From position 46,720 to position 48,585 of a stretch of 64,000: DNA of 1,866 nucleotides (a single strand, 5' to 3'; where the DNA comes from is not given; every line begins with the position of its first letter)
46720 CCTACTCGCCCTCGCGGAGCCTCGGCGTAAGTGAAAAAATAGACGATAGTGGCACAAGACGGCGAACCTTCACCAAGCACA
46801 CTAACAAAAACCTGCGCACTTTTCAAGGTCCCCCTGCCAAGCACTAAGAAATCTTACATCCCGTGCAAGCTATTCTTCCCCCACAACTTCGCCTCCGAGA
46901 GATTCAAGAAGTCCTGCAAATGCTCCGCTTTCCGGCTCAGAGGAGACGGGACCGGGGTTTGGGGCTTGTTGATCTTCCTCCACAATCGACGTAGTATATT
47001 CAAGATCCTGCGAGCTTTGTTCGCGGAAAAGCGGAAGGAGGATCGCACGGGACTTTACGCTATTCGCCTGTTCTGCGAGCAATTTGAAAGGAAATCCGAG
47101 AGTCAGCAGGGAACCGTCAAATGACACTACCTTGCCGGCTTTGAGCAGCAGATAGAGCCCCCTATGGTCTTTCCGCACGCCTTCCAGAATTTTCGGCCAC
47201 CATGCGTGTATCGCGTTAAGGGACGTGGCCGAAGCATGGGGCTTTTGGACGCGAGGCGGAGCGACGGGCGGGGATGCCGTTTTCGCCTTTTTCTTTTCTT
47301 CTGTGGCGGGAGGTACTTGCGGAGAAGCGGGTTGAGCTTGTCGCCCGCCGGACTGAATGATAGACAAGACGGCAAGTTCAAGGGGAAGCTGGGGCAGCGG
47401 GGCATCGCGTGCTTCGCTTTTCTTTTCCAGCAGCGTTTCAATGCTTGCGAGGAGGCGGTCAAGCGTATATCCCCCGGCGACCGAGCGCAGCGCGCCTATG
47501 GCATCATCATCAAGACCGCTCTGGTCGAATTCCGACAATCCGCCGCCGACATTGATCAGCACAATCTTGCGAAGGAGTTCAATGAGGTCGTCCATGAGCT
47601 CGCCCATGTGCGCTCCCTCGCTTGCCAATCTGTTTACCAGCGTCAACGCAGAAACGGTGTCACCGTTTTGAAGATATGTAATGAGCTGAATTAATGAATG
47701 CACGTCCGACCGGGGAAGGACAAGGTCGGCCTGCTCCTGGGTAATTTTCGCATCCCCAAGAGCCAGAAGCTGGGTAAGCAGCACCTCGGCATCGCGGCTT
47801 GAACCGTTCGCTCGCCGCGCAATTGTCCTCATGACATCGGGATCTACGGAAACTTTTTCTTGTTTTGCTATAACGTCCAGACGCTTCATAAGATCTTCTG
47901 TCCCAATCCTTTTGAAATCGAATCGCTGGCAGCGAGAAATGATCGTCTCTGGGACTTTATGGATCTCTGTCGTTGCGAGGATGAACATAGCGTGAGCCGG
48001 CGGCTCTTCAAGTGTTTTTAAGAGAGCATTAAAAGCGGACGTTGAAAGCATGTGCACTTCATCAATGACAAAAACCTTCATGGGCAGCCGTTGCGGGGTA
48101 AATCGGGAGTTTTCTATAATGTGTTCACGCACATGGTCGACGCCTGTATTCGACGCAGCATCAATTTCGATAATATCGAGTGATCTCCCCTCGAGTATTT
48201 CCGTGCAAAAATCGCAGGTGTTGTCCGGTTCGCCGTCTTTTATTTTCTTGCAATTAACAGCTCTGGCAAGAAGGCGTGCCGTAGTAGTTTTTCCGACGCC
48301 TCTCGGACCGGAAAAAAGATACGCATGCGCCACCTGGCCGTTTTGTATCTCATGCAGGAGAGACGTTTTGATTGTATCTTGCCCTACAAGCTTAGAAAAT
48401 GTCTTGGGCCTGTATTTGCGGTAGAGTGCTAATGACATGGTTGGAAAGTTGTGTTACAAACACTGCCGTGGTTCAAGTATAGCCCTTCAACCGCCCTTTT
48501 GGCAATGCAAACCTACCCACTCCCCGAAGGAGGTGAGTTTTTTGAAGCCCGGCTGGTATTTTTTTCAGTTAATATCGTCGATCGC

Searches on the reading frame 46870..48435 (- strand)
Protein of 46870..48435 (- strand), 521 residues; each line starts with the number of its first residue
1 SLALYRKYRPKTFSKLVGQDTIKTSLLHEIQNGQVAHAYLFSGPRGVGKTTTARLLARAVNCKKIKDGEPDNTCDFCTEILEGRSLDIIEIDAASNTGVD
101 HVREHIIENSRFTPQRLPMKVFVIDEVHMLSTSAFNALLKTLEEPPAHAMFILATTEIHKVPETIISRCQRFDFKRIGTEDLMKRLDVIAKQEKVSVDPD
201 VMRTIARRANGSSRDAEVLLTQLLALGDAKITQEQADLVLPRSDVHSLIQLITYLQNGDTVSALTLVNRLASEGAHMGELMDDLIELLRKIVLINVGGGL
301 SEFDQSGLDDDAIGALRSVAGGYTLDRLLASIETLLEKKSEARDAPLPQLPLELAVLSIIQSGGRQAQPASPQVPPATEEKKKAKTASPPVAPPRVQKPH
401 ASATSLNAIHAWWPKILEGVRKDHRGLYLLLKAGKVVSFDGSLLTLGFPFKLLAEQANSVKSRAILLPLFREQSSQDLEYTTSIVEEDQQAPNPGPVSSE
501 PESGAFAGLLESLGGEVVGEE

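Call 53: search_protein_families(library=pfam, proteins=[window:46870-48435:-], max_evalue=0.00001)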
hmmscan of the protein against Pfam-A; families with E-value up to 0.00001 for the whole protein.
window:46870-48435:- (521 aa): 7 families
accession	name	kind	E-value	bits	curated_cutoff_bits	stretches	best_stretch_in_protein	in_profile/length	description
PF13177.12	DNA_pol3_delta2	-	9.1e-41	140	27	1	19-176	2-159/161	DNA polymerase III, delta subunit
PF00004.35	AAA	-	1.2e-13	52.1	21.2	1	40-172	2-126/131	ATPase family associated with various cellular activities (AAA)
PF12169.13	DNA_pol3_gamma3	-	4.5e-11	43.2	24.4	1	232-361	2-129/143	DNA polymerase III subunits gamma and tau domain III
PF13401.12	AAA_22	-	3.6e-08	34.2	27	1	39-154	8-121/130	AAA domain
PF22608.2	DNAX_ATPase_lid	-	1.8e-07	31.2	27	1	184-228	4-48/49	DNA polymerase III clamp loader subunit, ATPase lid domain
PF05496.18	RuvB_N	-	2.9e-06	27.6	27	0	9-63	2-60/159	Holliday junction DNA helicase RuvB P-loop domain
PF07728.20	AAA_5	-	5.9e-06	26.8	22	0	40-148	3-96/139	AAA domain (dynein-related subfamily)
